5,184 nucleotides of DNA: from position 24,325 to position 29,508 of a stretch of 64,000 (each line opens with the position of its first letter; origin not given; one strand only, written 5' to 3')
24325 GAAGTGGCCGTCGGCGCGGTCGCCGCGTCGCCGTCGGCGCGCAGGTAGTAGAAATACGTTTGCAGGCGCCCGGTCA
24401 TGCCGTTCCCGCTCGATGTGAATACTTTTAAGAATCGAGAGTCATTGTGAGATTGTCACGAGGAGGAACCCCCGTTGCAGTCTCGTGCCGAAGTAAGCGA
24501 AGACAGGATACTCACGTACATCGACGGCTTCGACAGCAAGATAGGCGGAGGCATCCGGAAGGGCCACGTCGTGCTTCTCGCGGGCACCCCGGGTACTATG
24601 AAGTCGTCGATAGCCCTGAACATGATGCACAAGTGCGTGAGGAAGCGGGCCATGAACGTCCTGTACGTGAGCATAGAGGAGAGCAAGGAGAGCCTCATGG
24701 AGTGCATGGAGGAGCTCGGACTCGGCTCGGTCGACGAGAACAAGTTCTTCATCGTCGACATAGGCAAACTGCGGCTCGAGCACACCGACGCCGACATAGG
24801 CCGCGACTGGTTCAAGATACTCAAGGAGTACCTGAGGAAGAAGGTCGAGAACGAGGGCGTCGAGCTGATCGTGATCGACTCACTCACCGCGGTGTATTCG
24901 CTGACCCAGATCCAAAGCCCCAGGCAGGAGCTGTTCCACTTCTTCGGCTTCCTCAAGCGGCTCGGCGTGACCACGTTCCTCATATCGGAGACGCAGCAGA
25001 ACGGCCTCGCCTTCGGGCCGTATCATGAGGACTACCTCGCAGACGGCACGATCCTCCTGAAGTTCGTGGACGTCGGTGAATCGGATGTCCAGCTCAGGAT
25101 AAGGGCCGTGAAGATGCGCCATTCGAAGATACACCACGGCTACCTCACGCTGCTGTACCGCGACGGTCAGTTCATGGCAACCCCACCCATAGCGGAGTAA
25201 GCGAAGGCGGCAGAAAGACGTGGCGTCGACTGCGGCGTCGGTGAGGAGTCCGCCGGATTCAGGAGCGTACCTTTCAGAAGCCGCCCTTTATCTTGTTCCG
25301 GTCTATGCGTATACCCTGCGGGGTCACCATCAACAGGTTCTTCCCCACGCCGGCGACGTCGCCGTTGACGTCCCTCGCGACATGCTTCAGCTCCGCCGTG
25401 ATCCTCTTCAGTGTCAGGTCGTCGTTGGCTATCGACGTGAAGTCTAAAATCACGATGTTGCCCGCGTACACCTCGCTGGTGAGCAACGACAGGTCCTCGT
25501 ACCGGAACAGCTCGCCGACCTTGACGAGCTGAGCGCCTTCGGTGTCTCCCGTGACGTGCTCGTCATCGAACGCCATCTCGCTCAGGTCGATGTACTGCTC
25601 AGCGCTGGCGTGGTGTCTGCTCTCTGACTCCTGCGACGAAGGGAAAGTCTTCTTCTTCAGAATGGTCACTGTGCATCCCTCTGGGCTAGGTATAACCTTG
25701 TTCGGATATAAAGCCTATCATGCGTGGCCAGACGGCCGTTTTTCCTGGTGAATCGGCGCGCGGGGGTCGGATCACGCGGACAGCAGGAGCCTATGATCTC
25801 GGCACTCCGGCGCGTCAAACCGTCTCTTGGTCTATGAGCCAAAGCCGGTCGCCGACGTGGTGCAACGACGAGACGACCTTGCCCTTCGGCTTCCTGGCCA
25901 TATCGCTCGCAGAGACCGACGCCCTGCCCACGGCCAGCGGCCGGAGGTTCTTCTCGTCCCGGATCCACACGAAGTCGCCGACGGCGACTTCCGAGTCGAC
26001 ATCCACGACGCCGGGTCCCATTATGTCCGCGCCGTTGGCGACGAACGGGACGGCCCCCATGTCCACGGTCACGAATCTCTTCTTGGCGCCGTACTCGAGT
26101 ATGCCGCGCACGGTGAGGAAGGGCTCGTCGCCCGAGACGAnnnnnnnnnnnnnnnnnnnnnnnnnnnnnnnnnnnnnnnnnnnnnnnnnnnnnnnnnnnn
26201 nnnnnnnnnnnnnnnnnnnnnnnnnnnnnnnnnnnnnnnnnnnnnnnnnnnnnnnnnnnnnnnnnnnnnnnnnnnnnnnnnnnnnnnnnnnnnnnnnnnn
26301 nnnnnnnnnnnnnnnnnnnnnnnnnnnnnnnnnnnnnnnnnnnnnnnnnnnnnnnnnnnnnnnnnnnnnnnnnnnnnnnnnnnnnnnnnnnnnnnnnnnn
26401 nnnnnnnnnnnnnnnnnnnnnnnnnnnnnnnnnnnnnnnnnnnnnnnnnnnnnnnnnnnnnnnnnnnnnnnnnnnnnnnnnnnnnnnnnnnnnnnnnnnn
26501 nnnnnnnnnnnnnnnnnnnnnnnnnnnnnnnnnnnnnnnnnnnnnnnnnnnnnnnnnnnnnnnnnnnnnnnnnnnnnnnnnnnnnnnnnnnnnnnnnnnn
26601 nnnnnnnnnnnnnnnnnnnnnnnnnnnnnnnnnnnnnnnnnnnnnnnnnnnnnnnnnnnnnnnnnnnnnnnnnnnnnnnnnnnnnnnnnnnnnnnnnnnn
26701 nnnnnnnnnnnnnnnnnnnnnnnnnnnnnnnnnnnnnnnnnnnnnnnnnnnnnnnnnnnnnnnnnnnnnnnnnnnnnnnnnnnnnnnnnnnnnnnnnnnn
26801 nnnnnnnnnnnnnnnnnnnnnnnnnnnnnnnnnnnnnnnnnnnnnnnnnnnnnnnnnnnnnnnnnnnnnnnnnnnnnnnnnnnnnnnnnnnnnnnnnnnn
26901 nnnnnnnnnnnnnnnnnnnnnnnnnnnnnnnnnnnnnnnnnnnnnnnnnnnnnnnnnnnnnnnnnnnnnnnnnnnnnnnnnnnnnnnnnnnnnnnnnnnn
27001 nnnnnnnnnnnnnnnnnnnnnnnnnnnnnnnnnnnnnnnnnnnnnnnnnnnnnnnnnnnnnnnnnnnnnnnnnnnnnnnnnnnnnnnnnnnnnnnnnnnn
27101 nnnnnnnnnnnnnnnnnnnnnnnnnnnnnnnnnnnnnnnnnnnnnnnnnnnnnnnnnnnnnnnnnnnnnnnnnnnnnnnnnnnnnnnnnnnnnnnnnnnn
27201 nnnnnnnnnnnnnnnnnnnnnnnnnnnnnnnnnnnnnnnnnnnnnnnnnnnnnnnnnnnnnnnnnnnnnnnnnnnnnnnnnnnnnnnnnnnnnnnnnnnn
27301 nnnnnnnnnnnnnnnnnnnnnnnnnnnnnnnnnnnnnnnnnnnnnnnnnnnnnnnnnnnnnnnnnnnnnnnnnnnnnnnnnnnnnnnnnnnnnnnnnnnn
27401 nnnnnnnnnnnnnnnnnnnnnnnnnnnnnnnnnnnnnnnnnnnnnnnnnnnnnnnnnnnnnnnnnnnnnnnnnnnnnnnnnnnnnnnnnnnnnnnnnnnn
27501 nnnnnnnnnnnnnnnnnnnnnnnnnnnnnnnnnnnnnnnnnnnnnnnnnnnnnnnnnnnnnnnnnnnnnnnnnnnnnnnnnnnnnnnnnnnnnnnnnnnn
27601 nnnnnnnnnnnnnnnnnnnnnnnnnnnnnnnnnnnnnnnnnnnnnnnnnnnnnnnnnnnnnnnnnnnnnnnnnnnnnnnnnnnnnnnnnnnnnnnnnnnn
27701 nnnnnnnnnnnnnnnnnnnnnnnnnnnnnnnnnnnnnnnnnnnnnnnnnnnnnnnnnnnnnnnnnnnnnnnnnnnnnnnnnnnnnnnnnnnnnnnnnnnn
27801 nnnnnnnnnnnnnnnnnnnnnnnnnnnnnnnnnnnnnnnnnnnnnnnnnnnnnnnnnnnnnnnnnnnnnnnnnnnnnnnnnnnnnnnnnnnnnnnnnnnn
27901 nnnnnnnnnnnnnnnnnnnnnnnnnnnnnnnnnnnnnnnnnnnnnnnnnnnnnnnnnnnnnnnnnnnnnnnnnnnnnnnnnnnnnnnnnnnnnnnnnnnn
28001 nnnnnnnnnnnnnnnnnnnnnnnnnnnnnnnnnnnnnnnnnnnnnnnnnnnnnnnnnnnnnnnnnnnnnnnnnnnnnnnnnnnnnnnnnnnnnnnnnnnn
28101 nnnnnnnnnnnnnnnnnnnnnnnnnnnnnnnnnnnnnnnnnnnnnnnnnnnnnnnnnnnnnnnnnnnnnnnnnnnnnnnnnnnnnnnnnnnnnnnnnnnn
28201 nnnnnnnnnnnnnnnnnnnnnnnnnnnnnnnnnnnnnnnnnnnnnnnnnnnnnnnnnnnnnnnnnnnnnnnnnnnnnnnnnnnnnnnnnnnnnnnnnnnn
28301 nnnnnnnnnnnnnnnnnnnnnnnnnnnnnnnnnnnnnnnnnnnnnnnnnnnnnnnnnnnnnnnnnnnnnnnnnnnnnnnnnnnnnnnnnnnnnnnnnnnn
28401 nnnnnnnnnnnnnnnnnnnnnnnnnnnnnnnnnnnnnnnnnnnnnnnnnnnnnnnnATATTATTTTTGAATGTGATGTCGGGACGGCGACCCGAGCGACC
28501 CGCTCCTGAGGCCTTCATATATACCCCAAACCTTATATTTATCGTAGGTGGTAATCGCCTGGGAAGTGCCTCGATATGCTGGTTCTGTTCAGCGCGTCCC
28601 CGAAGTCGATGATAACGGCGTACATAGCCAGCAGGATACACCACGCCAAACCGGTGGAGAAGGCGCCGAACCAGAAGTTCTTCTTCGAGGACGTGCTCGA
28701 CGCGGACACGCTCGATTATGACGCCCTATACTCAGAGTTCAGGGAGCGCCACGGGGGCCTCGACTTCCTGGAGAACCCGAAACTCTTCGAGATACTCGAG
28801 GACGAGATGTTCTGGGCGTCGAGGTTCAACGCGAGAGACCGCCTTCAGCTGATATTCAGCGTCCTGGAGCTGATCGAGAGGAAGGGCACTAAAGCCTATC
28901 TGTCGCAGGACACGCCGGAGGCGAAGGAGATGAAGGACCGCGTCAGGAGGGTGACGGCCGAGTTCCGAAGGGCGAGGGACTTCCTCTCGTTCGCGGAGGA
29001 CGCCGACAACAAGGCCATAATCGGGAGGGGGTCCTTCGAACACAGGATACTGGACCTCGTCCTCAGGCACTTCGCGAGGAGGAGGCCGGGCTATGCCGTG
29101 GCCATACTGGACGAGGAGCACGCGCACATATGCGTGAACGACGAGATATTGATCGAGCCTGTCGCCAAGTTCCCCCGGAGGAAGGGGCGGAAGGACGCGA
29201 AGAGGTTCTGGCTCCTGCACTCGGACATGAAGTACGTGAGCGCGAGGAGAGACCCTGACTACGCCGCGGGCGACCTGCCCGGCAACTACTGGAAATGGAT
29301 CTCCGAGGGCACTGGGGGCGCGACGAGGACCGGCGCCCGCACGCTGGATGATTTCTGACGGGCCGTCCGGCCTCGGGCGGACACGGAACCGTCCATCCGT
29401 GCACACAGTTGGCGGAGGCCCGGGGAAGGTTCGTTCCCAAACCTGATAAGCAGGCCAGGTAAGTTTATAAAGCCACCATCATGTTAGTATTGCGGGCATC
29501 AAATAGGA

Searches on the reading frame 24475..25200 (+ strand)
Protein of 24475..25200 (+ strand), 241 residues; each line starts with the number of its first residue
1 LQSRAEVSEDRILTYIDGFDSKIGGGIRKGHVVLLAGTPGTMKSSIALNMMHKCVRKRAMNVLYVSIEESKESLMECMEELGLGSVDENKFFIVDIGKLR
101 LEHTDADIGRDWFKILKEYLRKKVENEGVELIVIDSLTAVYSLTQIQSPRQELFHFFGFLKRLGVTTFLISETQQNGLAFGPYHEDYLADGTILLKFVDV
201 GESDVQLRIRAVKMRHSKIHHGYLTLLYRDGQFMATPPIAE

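Call 82: search_protein_families(library=pfam, proteins=[window:24475-25200:+], max_evalue=0.00001)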
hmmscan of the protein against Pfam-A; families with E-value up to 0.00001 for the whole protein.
window:24475-25200:+ (241 aa): 3 families
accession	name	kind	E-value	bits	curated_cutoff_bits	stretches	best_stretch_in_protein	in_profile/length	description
PF06745.19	ATPase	-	1.8e-35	122.8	26.6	1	14-222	3-213/231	KaiC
PF13481.12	AAA_25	-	1.5e-12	48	27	1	21-143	24-158/195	AAA domain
PF03796.21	DnaB_C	-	8.1e-09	35.7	27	1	17-79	7-68/255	DnaB-like helicase C terminal domain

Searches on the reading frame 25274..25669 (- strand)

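Call 82: search_protein_families(library=pfam, proteins=[window:25274-25669:-], max_evalue=0.00001)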
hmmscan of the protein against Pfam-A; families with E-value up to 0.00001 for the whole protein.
window:25274-25669:- (131 aa): 1 family
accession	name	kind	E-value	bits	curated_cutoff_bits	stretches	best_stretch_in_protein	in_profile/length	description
PF04472.17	SepF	-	1.3e-12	48.2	27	1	49-122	1-72/72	Cell division protein SepF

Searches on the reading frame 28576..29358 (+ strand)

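Call 31: search_protein_families(library=pfam, proteins=[window:28576-29358:+], max_evalue=0.001)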
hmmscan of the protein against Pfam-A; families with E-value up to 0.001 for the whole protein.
window:28576-29358:+ (260 aa): 1 family
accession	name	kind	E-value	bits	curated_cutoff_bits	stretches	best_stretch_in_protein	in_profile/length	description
PF13566.11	DUF4130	-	9e-17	61.9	27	1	88-244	2-146/146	Domain of unknown function (DUF4130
